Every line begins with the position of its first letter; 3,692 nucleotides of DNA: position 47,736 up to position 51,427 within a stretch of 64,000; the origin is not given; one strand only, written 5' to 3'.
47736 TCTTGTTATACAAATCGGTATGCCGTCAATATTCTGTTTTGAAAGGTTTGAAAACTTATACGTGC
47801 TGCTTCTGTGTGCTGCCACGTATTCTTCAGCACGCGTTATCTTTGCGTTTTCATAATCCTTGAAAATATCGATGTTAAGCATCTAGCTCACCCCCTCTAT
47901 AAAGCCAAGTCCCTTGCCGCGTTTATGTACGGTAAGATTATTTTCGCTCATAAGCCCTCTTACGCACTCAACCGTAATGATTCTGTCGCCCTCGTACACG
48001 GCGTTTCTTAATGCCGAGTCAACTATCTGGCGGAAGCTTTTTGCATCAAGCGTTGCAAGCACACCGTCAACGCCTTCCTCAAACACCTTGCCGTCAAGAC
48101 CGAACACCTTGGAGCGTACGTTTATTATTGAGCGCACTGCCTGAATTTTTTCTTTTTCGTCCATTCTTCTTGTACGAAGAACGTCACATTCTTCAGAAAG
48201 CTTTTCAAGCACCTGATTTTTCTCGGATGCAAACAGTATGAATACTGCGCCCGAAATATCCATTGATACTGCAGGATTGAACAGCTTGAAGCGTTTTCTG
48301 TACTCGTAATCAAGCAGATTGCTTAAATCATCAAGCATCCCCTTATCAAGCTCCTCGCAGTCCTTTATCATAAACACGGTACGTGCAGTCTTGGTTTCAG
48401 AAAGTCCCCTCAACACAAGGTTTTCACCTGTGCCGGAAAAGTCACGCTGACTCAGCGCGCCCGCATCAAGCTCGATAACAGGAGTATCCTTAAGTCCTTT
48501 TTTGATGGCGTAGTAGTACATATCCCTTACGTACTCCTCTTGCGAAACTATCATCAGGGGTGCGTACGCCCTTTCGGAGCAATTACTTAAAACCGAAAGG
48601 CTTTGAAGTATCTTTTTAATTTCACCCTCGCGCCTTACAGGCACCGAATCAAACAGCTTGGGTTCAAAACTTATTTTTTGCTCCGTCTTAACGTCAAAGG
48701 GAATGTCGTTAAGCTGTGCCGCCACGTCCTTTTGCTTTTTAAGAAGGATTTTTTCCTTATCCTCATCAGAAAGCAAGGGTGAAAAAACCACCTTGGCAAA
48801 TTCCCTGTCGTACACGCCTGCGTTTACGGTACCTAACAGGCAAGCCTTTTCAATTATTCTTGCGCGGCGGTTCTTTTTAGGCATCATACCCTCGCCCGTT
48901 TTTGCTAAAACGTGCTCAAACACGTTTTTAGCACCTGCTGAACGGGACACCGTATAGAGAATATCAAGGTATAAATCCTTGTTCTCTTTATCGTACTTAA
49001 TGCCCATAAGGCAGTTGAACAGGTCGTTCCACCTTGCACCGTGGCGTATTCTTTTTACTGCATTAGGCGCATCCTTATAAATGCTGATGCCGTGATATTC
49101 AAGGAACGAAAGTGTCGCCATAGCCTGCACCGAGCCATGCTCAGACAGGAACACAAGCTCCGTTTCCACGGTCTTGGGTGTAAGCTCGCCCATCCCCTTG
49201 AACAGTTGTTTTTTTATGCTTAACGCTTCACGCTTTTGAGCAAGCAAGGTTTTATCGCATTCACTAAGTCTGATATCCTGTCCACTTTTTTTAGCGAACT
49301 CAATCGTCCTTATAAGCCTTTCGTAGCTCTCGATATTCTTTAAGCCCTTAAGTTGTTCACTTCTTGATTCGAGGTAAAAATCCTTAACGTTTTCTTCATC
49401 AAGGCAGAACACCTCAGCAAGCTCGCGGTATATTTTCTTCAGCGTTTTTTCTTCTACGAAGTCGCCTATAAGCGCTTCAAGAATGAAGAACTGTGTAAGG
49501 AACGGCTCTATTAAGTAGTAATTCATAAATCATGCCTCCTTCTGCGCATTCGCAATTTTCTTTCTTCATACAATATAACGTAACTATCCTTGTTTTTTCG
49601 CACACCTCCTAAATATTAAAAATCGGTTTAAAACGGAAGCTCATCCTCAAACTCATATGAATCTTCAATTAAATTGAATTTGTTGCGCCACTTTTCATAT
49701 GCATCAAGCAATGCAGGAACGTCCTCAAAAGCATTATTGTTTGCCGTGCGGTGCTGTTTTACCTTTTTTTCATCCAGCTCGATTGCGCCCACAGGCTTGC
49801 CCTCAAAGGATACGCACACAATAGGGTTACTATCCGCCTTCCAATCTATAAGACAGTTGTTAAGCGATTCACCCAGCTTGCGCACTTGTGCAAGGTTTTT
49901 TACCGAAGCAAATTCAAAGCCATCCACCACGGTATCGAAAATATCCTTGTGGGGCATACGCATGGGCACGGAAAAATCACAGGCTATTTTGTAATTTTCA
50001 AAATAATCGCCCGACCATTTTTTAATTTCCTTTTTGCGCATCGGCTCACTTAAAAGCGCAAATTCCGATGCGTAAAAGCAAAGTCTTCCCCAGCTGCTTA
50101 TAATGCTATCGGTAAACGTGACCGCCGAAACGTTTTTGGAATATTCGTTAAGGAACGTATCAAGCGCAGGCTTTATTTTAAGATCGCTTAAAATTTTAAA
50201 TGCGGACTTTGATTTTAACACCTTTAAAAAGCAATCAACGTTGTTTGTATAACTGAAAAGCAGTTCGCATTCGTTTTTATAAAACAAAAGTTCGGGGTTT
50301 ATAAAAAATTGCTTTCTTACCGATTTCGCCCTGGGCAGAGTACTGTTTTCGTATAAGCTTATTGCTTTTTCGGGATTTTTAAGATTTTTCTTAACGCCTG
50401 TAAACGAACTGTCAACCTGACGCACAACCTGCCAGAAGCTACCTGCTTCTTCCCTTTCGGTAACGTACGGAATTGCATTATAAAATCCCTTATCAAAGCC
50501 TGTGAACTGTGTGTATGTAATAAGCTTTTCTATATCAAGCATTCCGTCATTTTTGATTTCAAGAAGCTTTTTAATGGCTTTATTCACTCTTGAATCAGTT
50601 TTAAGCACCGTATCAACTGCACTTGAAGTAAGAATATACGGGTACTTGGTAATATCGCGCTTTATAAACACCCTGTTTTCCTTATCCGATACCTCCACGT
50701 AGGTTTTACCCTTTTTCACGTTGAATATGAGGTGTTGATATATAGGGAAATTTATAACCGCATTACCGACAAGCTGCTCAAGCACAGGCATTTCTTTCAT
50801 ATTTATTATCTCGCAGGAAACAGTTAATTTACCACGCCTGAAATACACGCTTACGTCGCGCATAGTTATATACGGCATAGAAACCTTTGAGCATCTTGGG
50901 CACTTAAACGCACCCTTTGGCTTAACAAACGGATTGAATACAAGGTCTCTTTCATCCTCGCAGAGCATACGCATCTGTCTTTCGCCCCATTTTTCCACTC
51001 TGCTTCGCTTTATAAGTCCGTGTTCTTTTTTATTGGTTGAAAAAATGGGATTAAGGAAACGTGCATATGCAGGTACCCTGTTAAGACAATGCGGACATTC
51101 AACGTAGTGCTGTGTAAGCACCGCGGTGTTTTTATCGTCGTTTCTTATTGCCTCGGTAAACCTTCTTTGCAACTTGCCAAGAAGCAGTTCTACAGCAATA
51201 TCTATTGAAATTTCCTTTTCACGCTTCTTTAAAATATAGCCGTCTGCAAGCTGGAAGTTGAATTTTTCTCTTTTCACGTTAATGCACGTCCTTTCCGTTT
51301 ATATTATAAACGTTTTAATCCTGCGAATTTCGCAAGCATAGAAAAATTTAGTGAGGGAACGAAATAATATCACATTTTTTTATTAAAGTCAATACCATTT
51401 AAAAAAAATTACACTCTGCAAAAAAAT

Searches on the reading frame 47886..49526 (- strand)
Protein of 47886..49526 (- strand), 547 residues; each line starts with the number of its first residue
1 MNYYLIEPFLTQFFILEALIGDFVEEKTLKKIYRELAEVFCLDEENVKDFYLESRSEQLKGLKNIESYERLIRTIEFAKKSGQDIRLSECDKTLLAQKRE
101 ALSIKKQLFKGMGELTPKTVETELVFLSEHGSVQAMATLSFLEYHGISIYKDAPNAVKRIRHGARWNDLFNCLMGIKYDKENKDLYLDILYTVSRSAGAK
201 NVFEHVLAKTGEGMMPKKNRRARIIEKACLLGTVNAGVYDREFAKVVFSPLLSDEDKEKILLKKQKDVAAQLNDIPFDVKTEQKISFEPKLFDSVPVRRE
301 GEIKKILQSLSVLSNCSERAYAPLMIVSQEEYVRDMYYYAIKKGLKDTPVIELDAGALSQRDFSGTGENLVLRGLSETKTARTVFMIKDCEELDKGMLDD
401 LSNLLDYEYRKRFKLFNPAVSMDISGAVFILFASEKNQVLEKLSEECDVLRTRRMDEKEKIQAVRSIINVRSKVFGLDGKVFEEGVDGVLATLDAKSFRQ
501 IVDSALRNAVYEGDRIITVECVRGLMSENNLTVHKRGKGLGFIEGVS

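Call 3: search_protein_families(library=pfam, proteins=[window:47886-49526:-], max_evalue=0.01)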
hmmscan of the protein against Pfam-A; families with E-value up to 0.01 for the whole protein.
window:47886-49526:- (547 aa): 0 families

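Call 4: search_protein_families(library=padloc, proteins=[window:47886-49526:-], max_evalue=0.01)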
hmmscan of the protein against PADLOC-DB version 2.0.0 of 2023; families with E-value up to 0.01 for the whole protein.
window:47886-49526:- (547 aa): 0 families

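Call 5: search_protein_families(library=ncbifam, proteins=[window:47886-49526:-], max_evalue=0.01)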
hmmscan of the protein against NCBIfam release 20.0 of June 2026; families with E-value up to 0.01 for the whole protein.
window:47886-49526:- (547 aa): 0 families

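Call 85: search_solved_structures(query=A5, max_evalue=1, show_alignments=0)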
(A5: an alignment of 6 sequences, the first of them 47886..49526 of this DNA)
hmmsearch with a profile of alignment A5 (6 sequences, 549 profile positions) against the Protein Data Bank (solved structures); distinct sequences matched with E-value up to 1: 28.
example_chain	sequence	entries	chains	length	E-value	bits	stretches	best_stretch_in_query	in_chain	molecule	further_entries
3m6a_A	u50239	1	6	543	0.0018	19.9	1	362-533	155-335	ATP-dependent protease La 1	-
7ksl_C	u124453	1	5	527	0.0023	19.5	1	361-513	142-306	Lon protease homolog, mitochondrial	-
22ib_A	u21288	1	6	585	0.0023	19.5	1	361-513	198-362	Lon protease homolog, mitochondrial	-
7ksm_A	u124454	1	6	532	0.0023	19.5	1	361-513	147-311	Lon protease homolog, mitochondrial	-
7krz_A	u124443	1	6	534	0.0023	19.5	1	361-513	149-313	Lon protease homolog, mitochondrial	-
8ojl_A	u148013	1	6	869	0.0041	18.7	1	362-513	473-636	Lon protease homolog, mitochondrial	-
7ngf_A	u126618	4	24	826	0.0041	18.7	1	362-513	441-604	Lon protease homolog, mitochondrial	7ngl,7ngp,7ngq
7nfy_A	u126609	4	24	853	0.0044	18.6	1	362-513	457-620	Lon protease homolog, mitochondrial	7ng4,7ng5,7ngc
31ep_A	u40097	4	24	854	0.0044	18.6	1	362-513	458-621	Lon protease homolog, mitochondrial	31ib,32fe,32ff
9cc0_A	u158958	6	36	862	0.0045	18.6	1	362-513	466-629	Lon protease homolog, mitochondrial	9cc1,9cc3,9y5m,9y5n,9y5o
8ovf_A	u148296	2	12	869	0.0045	18.6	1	362-513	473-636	Lon protease homolog, mitochondrial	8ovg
8om7_A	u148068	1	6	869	0.0045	18.5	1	362-513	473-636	Lon protease homolog, mitochondrial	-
8oka_A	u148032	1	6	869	0.0047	18.5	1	362-513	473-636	Lon protease homolog, mitochondrial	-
7p09_A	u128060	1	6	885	0.0047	18.5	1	362-513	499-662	Lon protease homolog, mitochondrial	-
7p0m_A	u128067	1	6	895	0.0048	18.5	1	362-513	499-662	Lon protease homolog, mitochondrial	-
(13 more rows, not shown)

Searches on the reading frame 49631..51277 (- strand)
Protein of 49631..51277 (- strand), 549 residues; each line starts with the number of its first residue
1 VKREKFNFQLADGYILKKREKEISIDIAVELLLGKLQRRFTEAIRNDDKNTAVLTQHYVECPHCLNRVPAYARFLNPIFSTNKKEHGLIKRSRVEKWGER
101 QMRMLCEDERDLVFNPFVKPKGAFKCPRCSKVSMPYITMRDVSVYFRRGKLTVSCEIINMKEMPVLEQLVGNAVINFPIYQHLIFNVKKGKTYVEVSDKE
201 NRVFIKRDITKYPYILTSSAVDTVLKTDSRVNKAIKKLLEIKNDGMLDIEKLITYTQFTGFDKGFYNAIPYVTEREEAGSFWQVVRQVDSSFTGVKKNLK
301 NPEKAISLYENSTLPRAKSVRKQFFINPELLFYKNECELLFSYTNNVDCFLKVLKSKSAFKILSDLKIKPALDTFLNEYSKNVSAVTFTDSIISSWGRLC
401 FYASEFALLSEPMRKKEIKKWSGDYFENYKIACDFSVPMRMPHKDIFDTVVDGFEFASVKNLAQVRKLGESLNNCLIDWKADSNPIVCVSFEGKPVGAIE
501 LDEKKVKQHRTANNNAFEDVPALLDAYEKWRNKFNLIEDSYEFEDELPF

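Call 20: search_protein_families(library=pfam, proteins=[window:49631-51277:-], max_evalue=0.01)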
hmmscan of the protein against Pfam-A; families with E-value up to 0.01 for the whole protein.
window:49631-51277:- (549 aa): 0 families

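Call 23: search_protein_families(library=padloc, proteins=[window:49631-51277:-], max_evalue=0.05)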
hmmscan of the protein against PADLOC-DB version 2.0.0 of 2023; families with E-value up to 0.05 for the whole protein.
window:49631-51277:- (549 aa): 0 families

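Call 86: search_solved_structures(query=A6, max_evalue=1, show_alignments=0)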
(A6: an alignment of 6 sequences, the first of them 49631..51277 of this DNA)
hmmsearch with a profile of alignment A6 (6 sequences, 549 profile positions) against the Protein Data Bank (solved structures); distinct sequences matched with E-value up to 1: 14.
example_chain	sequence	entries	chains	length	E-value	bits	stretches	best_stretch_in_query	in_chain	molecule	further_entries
2m7q_A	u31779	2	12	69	0.49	11.8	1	50-80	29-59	Tax1-binding protein 1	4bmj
5aas_A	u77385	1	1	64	0.53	11.7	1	50-79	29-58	TAX1-BINDING PROTEIN 1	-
4pcs_A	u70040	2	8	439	0.83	11.1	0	488-536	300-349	Alpha-L-fucosidase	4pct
2wvt_A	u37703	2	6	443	0.85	11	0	488-536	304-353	ALPHA-L-FUCOSIDASE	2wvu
2wvs_A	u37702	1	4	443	0.85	11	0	488-536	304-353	ALPHA-L-FUCOSIDASE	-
4wsj_A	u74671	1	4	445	0.85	11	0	488-536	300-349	Alpha-L-fucosidase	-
5i5r_A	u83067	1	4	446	0.86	11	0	488-536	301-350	Alpha-L-fucosidase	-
4pee_A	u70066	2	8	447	0.86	11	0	488-536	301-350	Alpha-L-fucosidase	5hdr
4jl2_A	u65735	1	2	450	0.87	11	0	488-536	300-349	alpha-L-fucosidase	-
2wvv_A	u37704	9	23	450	0.87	11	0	488-536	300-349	ALPHA-L-FUCOSIDASE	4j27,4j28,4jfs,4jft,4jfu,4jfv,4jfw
2wvv_B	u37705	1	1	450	0.87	11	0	488-536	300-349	ALPHA-L-FUCOSIDASE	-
2xib_A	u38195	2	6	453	0.88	11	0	488-536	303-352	ALPHA-L-FUCOSIDASE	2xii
4wsk_A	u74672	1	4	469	0.95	10.9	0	488-536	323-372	Alpha-L-fucosidase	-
6hzy_A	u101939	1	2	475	0.97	10.9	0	488-536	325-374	Alpha-L-fucosidase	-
